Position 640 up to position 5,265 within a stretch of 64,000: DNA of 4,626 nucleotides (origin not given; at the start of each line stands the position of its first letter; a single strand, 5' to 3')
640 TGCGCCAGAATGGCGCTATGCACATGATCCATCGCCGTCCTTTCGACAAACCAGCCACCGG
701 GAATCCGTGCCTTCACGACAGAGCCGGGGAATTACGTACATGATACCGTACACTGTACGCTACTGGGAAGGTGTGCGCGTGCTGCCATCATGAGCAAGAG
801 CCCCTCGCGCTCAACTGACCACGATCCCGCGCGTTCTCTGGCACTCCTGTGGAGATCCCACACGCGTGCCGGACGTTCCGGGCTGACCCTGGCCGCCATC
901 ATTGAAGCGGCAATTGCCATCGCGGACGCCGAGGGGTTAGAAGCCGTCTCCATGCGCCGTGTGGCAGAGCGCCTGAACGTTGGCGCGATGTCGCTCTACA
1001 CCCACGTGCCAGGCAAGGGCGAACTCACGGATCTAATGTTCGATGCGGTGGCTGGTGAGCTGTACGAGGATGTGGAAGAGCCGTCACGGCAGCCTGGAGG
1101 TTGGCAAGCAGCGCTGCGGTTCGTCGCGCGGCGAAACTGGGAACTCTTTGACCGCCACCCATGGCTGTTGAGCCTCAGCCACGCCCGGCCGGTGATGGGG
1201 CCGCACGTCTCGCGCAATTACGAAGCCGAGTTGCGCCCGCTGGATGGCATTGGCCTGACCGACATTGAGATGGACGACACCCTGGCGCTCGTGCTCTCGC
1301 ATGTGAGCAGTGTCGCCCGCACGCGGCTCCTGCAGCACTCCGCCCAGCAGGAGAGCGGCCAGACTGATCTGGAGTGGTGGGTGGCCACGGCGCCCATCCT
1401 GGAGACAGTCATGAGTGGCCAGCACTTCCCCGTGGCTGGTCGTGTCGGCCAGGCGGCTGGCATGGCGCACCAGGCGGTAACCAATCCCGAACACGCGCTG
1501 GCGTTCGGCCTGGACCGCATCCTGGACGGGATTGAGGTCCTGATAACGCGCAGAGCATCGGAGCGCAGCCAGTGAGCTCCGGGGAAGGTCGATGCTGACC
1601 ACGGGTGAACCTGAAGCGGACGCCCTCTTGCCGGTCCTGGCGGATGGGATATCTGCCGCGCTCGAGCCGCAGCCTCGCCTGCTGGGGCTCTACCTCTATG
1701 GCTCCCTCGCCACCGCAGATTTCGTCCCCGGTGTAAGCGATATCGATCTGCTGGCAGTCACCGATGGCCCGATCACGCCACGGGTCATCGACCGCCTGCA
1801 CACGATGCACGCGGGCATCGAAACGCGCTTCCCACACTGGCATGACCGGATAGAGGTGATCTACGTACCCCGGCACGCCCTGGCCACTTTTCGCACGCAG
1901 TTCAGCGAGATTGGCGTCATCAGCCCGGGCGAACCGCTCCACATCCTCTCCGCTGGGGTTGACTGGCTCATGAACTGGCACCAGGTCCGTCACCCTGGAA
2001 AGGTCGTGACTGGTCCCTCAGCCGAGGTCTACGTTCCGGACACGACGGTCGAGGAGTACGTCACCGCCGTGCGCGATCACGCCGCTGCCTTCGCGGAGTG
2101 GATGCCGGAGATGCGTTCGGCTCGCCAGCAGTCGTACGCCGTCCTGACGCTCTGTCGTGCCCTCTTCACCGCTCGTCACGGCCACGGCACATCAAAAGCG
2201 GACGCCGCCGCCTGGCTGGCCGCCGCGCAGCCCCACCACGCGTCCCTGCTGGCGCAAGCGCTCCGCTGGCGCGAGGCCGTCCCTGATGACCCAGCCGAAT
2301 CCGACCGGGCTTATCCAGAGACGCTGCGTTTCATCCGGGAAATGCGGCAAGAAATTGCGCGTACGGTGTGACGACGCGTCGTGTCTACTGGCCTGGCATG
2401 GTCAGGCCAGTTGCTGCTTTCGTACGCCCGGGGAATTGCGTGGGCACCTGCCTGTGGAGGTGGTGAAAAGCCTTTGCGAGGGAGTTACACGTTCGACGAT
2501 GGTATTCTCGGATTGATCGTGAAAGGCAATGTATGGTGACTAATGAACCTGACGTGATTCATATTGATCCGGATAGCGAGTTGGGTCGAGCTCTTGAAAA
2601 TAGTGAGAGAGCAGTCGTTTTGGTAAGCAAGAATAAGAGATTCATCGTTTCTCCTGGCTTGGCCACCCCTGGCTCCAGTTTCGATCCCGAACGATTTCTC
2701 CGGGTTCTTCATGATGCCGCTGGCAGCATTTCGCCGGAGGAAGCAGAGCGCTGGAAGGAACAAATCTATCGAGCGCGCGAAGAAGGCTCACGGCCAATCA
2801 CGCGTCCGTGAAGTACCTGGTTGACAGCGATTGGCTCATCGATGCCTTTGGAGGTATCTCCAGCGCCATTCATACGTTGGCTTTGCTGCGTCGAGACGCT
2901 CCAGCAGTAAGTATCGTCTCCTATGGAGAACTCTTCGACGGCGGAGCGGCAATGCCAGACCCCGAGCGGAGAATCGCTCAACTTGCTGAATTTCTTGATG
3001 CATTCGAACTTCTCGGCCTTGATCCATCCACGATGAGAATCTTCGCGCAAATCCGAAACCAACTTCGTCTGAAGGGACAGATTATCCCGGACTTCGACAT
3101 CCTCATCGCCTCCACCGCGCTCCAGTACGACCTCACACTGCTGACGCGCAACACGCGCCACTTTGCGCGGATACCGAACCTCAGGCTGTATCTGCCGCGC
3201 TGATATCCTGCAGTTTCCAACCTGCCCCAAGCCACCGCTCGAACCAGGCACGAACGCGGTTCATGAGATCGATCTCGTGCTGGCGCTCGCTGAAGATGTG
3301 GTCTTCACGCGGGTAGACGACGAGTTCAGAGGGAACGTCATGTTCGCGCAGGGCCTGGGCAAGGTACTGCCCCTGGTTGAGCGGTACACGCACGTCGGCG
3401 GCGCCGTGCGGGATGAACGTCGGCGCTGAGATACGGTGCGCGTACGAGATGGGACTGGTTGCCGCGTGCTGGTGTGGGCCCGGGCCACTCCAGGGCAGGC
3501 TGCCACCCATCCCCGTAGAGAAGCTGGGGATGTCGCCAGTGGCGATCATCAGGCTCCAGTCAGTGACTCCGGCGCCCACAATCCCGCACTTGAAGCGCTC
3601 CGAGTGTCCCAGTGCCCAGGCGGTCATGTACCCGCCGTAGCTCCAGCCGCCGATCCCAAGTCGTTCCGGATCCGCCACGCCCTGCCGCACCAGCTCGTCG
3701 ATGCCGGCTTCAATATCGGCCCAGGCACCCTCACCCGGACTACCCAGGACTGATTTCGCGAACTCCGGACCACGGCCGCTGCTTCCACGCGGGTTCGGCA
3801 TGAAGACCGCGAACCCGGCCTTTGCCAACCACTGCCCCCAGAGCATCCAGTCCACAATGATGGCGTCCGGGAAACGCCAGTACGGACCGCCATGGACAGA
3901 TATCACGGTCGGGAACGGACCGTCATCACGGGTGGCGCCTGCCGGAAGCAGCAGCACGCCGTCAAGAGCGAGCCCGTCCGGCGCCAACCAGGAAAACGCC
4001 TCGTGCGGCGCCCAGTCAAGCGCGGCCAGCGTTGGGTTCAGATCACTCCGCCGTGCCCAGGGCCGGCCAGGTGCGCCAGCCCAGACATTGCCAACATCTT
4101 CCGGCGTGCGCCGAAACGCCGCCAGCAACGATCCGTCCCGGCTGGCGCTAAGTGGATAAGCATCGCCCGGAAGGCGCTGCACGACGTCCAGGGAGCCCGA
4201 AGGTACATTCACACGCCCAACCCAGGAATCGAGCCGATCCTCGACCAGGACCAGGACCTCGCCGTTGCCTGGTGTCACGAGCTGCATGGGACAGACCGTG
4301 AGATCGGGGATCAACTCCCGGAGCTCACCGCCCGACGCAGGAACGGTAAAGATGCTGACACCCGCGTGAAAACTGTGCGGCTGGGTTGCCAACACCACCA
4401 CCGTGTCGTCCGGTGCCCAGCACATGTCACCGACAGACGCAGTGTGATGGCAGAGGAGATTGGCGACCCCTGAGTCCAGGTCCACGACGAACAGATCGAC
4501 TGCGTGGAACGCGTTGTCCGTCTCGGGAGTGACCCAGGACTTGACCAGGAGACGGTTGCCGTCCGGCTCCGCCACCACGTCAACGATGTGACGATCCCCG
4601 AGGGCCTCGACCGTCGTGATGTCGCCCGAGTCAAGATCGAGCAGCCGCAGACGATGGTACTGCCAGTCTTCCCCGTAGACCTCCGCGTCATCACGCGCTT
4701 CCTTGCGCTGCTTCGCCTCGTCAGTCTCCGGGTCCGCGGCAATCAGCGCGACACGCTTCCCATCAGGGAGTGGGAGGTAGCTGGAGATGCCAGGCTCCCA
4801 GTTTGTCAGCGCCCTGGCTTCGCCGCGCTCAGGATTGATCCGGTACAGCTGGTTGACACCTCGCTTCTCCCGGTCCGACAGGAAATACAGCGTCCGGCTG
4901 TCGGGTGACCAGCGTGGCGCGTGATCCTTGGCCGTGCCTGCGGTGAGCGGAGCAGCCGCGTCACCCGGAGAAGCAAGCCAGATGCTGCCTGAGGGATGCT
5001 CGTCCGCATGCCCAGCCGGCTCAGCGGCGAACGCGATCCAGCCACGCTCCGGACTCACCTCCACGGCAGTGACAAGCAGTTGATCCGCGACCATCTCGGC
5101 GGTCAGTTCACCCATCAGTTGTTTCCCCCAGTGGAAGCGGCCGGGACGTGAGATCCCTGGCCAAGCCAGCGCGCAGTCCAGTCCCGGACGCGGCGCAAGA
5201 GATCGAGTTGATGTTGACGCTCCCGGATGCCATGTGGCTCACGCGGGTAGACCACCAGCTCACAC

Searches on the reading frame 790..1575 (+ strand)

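Call 66: search_protein_families(library=pfam, proteins=[window:790-1575:+], max_evalue=0.0001)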
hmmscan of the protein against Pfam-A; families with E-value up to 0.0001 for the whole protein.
window:790-1575:+ (261 aa): 2 families
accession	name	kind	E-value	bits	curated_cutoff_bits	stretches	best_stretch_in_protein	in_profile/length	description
PF02909.22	TetR_C_1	-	4.6e-18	65.9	21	1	98-250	2-144/146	Tetracyclin repressor-like, C-terminal domain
PF00440.29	TetR_N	-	1e-07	32.1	24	1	37-79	1-43/47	Bacterial regulatory proteins, tetR family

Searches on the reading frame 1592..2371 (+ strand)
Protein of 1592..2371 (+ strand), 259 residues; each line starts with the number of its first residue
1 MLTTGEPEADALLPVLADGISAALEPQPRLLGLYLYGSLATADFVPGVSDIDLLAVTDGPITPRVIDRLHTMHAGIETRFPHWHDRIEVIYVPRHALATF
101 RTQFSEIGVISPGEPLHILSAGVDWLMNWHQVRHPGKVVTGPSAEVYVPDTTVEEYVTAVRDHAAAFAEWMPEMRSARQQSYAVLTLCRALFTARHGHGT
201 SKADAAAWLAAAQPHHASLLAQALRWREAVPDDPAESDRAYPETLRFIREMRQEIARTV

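Call 66: search_protein_families(library=pfam, proteins=[window:1592-2371:+], max_evalue=0.0001)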
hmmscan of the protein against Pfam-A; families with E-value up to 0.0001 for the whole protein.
window:1592-2371:+ (259 aa): 1 family
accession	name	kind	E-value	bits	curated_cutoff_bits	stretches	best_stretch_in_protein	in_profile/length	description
PF13427.11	AadA_C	-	3.1e-12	47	22.2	1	154-239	9-90/103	Aminoglycoside adenylyltransferase, C-terminal domain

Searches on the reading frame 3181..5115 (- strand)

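Call 66: search_protein_families(library=pfam, proteins=[window:3181-5115:-], max_evalue=0.0001)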
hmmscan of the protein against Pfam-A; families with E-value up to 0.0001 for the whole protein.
window:3181-5115:- (644 aa): 4 families
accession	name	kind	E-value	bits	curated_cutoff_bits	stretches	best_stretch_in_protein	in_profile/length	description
PF00326.27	Peptidase_S9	-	1.7e-50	171.9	22.6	1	428-630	8-211/213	Prolyl oligopeptidase family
PF07676.18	PD40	-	1e-10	41.7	20.9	1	56-92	3-38/38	WD40-like Beta Propeller Repeat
PF01738.24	DLH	-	1.5e-09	38.2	21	1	427-615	34-195/217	Dienelactone hydrolase family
PF20434.5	BD-FAE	-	7.1e-08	32.7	26.8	0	549-589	175-215/215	BD-FAE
